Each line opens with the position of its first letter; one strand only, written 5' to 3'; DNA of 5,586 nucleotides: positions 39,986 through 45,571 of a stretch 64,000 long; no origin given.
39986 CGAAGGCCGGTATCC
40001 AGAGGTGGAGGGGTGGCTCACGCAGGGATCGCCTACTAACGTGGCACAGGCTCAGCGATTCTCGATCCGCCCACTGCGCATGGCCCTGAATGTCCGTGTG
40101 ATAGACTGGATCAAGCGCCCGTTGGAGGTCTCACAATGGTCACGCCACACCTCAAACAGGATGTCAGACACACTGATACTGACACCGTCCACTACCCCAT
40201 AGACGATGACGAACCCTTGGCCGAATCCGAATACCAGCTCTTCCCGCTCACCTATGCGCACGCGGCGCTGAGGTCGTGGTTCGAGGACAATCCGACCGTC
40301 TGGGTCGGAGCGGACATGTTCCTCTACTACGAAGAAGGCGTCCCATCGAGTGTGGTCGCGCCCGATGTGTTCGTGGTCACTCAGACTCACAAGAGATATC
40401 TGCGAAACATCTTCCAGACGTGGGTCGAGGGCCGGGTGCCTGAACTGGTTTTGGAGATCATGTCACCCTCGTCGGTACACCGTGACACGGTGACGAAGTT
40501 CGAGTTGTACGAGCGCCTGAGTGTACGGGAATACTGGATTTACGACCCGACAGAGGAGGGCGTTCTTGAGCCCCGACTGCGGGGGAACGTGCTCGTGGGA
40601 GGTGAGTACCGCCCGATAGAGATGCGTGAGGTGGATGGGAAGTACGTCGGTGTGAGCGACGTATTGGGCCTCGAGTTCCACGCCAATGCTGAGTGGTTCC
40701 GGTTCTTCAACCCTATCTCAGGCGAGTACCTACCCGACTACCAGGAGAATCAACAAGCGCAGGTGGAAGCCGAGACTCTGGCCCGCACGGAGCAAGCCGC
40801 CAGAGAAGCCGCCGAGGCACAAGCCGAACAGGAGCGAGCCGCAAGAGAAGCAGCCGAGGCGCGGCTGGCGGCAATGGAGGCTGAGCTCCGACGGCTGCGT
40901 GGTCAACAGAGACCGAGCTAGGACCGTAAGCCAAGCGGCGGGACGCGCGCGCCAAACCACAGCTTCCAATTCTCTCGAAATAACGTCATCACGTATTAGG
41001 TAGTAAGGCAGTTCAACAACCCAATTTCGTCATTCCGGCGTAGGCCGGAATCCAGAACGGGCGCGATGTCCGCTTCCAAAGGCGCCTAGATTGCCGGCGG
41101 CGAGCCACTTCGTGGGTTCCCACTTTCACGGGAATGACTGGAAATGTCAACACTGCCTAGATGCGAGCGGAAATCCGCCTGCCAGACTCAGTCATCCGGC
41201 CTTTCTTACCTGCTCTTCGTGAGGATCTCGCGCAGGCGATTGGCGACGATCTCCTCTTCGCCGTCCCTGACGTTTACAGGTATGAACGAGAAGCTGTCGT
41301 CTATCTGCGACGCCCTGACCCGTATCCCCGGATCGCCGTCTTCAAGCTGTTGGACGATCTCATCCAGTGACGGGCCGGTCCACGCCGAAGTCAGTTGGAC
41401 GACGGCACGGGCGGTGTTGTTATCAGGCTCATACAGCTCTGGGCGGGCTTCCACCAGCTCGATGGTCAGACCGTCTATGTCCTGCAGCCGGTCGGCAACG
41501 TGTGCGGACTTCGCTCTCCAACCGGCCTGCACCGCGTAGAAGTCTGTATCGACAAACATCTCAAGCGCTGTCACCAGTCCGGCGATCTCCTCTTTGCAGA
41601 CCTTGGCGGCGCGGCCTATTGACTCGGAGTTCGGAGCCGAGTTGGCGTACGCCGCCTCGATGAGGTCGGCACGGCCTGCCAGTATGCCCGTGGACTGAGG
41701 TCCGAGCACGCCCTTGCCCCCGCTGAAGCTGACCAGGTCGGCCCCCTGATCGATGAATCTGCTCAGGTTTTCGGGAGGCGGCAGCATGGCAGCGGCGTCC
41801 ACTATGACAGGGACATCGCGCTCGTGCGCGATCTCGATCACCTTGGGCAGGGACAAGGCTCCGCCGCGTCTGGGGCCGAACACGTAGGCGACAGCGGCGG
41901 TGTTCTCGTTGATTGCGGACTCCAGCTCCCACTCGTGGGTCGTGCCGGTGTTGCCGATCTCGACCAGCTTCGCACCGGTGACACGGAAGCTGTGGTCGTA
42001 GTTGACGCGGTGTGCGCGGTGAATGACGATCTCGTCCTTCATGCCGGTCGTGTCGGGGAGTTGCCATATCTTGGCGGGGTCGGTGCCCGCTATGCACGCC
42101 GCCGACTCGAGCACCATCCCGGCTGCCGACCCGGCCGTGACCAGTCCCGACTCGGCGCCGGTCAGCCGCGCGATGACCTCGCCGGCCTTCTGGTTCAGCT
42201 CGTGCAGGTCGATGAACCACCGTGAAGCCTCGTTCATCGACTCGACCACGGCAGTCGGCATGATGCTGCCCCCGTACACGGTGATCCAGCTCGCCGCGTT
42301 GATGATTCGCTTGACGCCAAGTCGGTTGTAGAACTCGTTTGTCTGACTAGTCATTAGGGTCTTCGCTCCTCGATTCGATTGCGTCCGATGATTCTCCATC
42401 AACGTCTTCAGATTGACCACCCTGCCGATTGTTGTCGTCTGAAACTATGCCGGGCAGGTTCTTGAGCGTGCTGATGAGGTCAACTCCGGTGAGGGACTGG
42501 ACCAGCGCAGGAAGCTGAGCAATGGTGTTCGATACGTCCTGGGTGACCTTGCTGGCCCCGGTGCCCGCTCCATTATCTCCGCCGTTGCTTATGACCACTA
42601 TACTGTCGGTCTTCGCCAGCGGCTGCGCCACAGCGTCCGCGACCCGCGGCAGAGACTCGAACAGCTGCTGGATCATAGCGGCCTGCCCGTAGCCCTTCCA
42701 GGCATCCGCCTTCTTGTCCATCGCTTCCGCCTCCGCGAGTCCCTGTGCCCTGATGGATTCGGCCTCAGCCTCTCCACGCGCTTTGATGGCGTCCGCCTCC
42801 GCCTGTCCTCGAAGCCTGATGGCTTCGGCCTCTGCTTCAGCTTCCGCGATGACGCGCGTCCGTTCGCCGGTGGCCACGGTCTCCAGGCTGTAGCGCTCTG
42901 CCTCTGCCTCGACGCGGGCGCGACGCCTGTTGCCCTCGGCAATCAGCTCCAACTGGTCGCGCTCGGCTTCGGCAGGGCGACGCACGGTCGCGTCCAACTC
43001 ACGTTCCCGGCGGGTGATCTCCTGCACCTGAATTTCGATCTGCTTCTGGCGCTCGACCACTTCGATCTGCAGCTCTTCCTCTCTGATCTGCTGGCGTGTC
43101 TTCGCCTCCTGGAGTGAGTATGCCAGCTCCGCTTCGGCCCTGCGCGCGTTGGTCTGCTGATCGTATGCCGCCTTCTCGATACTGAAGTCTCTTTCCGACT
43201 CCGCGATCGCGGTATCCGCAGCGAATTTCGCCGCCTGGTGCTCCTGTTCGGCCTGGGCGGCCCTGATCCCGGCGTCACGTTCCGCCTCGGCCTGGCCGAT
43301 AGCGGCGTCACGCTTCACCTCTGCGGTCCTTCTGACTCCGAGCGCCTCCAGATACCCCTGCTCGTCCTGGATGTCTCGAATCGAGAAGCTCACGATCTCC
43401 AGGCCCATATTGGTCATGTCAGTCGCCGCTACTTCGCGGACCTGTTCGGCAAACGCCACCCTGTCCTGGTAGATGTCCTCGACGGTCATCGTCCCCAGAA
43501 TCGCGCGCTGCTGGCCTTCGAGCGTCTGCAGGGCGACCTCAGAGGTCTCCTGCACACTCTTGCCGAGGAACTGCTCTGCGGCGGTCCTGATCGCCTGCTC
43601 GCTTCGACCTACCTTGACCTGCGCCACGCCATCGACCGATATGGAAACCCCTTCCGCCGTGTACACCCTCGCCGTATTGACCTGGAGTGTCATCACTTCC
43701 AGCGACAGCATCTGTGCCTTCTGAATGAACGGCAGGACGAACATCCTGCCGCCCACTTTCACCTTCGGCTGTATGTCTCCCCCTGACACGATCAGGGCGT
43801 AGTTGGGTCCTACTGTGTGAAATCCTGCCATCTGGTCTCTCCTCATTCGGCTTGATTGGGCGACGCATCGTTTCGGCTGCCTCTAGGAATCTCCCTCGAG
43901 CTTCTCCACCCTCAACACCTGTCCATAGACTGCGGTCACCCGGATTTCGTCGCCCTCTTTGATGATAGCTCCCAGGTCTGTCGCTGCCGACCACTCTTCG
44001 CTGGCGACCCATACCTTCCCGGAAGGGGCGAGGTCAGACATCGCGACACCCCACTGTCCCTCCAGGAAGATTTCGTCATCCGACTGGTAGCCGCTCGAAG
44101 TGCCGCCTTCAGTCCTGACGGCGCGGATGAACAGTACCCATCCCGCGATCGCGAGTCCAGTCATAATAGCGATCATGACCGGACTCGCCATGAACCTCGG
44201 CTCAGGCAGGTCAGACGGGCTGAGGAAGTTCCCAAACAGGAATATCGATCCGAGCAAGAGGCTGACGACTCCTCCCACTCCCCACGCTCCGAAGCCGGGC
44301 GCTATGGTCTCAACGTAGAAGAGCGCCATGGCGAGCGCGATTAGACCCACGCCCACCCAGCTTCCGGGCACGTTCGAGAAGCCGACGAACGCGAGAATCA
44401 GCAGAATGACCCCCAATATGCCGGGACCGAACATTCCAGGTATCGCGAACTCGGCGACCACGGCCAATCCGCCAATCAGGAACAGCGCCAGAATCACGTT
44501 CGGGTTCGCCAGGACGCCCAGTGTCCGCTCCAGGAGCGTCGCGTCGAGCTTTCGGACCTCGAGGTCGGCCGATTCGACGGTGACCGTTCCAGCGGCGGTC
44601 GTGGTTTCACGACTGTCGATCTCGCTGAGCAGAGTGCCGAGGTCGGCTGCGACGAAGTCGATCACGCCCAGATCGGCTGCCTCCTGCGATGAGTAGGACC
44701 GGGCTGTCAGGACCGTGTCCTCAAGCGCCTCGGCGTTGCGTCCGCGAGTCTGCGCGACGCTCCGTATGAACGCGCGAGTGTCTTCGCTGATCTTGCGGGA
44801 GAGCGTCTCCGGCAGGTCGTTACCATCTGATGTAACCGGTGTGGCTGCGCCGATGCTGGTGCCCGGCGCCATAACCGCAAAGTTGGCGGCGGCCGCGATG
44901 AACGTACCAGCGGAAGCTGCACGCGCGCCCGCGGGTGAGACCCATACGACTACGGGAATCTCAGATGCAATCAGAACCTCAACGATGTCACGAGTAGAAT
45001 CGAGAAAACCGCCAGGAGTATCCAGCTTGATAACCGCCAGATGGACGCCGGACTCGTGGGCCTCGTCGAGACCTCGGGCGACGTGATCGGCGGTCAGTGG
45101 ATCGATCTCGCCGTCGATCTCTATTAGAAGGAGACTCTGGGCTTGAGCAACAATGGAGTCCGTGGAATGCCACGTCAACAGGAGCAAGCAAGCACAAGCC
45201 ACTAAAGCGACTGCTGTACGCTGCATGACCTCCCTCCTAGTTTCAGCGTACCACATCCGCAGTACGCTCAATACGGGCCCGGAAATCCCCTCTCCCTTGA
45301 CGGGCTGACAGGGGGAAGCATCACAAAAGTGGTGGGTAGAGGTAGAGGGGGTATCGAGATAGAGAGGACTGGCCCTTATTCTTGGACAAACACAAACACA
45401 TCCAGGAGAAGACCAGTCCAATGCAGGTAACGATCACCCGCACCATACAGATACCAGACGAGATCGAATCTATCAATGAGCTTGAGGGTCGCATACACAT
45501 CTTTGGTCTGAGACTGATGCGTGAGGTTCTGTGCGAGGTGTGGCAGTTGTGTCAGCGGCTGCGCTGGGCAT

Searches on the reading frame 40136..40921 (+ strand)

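Call 20: search_protein_families(library=pfam, proteins=[window:40136-40921:+], max_evalue=0.001)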
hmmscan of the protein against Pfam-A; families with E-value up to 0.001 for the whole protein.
window:40136-40921:+ (261 aa): 1 family
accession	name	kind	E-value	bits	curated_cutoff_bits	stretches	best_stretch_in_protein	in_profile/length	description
PF05685.18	Uma2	-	6e-19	68.6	27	1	43-177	41-164/172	Putative restriction endonuclease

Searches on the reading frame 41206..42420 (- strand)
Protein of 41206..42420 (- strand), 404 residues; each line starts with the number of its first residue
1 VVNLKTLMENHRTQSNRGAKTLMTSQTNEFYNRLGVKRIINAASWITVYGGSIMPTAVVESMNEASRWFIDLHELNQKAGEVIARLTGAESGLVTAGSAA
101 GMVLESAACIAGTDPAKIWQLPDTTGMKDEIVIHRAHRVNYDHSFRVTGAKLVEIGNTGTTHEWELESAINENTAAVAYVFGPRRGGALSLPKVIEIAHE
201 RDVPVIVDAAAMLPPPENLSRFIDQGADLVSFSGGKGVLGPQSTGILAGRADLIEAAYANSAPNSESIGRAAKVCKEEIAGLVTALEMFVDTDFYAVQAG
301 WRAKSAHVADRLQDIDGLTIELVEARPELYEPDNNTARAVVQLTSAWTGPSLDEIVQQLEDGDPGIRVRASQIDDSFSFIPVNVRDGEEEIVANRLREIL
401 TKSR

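Call 20: search_protein_families(library=pfam, proteins=[window:41206-42420:-], max_evalue=0.001)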
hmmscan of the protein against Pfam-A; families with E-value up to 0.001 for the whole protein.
window:41206-42420:- (404 aa): 2 families
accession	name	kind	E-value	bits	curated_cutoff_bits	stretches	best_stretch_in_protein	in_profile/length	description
PF03841.19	SelA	-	3.5e-15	56.3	22.8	1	82-293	55-263/367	L-seryl-tRNA selenium transferase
PF00266.25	Aminotran_5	-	6.4e-13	48.9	21.5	1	128-320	88-299/371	Aminotransferase class-V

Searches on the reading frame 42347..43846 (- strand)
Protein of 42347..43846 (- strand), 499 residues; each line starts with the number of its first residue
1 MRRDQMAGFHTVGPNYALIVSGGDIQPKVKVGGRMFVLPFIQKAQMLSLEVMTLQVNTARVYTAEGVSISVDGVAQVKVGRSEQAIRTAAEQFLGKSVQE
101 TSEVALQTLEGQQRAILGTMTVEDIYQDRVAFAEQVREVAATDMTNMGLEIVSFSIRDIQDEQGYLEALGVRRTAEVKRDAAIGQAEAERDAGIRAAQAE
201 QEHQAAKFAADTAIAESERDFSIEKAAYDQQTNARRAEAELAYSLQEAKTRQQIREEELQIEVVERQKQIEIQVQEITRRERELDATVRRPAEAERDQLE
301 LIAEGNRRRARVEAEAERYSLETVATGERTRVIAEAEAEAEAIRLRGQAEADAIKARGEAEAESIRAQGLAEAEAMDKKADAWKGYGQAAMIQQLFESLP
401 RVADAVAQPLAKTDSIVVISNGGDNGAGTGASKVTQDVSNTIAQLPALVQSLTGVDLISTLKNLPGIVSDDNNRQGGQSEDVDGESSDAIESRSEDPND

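Call 19: search_protein_families(library=pfam, proteins=[window:42347-43846:-], max_evalue=0.001)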
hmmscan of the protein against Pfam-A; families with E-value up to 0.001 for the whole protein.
window:42347-43846:- (499 aa): 2 families
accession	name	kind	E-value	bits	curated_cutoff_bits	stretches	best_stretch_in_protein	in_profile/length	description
PF01145.31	Band_7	-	4.3e-29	102.2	23.6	1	11-189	2-175/176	SPFH domain / Band 7 family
PF15975.10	Flot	-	3.7e-09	37.2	27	1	348-449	1-106/124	Flotillin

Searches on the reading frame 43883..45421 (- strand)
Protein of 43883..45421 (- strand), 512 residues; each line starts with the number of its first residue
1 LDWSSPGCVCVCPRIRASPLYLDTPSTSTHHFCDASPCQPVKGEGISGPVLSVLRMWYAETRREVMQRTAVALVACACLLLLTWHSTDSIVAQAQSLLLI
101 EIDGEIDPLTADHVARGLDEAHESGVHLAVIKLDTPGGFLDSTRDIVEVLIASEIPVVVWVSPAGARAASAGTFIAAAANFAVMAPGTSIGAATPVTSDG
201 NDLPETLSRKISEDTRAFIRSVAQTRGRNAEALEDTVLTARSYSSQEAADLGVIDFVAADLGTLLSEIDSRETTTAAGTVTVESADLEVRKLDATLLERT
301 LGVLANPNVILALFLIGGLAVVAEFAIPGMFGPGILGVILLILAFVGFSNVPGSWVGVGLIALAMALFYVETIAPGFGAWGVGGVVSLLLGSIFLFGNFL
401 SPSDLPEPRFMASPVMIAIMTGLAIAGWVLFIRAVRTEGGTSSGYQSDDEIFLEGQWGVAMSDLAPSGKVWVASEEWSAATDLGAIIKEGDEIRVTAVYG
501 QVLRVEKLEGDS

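Call 19: search_protein_families(library=pfam, proteins=[window:43883-45421:-], max_evalue=0.001)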
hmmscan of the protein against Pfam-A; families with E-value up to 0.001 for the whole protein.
window:43883-45421:- (512 aa): 5 families
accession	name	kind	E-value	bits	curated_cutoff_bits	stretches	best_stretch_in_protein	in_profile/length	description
PF25145.1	NfeD1b_N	-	3.7e-19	69.5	40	1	99-234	4-135/189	NfeD1b, N-terminal domain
PF24961.1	NfeD_membrane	-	5.8e-18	65.5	26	1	309-432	2-118/119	NfeD integral membrane domain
PF01957.25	NfeD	-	1.4e-10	41.7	29.1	1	453-507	4-57/57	NfeD-like C-terminal, partner-binding domain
PF00574.28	CLP_protease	-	6.8e-05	23.3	20.2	1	99-258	18-179/182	Clp protease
PF01343.23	Peptidase_S49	-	0.00056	20.3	24.9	0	153-192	5-41/154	Peptidase family S49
